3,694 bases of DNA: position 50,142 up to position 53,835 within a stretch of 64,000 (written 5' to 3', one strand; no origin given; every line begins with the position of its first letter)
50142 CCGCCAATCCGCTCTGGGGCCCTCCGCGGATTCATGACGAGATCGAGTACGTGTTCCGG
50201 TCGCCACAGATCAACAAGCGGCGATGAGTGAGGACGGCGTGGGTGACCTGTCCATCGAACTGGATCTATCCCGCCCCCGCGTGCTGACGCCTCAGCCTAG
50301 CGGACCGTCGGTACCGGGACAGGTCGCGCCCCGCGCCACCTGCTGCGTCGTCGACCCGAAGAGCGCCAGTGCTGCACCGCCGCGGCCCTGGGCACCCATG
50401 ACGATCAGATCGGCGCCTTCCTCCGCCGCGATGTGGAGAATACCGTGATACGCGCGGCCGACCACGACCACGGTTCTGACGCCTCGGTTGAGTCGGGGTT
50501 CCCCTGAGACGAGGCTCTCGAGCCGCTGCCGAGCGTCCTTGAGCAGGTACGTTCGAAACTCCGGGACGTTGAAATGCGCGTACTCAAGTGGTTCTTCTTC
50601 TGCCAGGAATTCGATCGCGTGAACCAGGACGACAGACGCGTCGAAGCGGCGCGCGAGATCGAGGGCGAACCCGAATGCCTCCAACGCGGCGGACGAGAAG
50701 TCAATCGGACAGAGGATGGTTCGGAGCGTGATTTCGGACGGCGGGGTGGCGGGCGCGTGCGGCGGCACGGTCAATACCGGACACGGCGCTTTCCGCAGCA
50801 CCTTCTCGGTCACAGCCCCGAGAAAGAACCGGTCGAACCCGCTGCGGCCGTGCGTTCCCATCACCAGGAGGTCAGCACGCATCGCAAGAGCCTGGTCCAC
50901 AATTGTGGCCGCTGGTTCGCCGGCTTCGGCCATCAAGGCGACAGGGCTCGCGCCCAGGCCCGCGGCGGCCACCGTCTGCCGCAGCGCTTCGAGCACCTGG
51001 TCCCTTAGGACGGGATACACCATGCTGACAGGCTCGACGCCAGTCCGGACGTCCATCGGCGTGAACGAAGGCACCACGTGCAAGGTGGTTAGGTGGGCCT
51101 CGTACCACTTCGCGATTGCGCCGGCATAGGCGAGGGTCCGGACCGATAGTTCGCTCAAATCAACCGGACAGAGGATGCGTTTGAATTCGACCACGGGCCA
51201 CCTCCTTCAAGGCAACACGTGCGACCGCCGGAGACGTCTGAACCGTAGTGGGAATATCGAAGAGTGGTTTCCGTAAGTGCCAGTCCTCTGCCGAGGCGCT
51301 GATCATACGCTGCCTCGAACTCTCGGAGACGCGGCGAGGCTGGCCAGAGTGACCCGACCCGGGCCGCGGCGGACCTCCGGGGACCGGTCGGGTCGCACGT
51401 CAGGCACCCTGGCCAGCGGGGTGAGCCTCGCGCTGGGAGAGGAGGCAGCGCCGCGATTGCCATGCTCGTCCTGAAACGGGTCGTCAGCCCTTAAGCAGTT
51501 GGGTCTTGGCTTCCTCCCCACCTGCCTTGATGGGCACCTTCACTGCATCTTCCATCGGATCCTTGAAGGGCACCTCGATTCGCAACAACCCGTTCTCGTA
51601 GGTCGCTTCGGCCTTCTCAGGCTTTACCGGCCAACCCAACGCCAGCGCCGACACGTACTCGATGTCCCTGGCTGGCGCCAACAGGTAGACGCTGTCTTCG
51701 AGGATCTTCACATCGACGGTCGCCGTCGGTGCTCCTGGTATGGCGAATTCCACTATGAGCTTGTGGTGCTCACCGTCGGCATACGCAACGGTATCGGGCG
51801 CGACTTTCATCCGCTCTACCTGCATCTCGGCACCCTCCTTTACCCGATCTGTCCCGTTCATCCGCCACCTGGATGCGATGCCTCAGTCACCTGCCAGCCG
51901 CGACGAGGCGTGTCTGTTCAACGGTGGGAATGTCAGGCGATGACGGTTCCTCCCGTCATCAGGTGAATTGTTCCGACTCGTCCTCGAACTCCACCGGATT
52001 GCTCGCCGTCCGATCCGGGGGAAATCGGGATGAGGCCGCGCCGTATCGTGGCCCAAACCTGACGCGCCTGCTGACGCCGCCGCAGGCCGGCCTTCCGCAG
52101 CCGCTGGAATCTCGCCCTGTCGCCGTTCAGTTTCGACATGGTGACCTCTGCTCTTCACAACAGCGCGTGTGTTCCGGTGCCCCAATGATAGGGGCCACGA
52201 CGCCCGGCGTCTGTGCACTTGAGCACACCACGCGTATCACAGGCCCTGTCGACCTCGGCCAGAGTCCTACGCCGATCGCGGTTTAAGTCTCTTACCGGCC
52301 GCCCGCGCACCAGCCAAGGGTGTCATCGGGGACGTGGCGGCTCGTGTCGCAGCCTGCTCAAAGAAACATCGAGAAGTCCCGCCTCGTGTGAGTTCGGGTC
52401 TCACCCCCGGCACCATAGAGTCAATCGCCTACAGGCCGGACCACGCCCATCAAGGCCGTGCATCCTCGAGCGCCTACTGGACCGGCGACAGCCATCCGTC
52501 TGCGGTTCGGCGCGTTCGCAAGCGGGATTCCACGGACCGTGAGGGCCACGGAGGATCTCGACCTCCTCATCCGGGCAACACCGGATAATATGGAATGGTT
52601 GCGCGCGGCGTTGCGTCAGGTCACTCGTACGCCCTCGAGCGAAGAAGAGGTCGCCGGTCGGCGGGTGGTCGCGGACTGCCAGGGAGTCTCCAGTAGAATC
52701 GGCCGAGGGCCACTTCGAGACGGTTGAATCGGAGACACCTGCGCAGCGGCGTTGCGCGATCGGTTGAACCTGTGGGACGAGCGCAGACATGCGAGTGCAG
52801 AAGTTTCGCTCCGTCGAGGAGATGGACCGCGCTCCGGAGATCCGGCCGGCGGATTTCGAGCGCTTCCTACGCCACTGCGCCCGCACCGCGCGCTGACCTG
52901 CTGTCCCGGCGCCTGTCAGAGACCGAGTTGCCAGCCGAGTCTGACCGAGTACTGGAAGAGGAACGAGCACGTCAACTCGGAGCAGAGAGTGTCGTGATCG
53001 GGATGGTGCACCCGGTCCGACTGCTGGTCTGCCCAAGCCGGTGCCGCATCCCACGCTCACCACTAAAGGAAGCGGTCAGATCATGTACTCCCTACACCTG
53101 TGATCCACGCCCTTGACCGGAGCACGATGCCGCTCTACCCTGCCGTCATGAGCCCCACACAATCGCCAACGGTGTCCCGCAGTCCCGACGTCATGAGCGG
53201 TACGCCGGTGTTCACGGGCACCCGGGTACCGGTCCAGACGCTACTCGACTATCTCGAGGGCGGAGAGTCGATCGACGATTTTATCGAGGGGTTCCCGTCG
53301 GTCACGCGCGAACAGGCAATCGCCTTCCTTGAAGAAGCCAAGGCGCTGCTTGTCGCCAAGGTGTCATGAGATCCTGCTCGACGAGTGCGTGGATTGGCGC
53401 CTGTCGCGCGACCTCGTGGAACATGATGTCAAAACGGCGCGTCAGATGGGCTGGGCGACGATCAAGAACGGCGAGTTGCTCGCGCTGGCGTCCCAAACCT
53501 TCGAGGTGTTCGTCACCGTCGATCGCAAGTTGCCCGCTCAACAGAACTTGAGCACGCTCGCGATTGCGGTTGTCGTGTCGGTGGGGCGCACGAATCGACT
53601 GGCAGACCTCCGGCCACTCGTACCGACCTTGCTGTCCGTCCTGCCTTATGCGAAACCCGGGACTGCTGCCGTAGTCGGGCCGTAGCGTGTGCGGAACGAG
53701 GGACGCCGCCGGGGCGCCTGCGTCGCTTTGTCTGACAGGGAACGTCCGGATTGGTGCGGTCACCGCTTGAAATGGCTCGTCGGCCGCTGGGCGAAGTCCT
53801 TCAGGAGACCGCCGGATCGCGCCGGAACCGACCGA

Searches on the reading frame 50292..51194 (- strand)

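Call 61: search_protein_families(library=pfam, proteins=[window:50292-51194:-], max_evalue=0.001)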
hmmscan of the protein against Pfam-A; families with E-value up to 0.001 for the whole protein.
window:50292-51194:- (300 aa): 1 family
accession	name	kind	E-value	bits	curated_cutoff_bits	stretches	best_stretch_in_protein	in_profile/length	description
PF00582.32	Usp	-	4.5e-62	209.2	24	2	4-144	2-141/141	Universal stress protein family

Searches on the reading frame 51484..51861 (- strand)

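Call 62: search_protein_families(library=pfam, proteins=[window:51484-51861:-], max_evalue=0.01)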
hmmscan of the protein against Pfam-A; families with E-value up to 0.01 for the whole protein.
window:51484-51861:- (125 aa): 1 family
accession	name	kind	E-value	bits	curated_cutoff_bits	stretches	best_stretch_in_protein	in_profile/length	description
PF00011.27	HSP20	-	0.001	19.6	20.8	1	64-109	52-99/102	Hsp20/alpha crystallin family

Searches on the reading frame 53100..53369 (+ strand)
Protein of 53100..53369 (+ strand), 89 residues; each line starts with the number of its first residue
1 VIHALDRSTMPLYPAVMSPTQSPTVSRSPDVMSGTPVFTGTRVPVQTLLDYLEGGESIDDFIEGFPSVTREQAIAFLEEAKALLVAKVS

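Call 62: search_protein_families(library=pfam, proteins=[window:53100-53369:+], max_evalue=0.01)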
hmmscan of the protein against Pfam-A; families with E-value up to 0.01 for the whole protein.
window:53100-53369:+ (89 aa): 1 family
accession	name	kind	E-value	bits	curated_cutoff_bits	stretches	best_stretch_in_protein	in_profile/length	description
PF04255.20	DUF433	-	1.5e-17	63.6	23.6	1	26-78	2-54/56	Protein of unknown function (DUF433)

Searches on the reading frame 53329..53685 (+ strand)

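Call 62: search_protein_families(library=pfam, proteins=[window:53329-53685:+], max_evalue=0.01)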
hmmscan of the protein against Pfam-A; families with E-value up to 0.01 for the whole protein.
window:53329-53685:+ (118 aa): 1 family
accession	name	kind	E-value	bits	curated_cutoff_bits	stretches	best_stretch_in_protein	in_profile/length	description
PF18480.7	DUF5615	-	0.00081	19.7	23.8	1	15-66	3-56/110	Domain of unknown function (DUF5615)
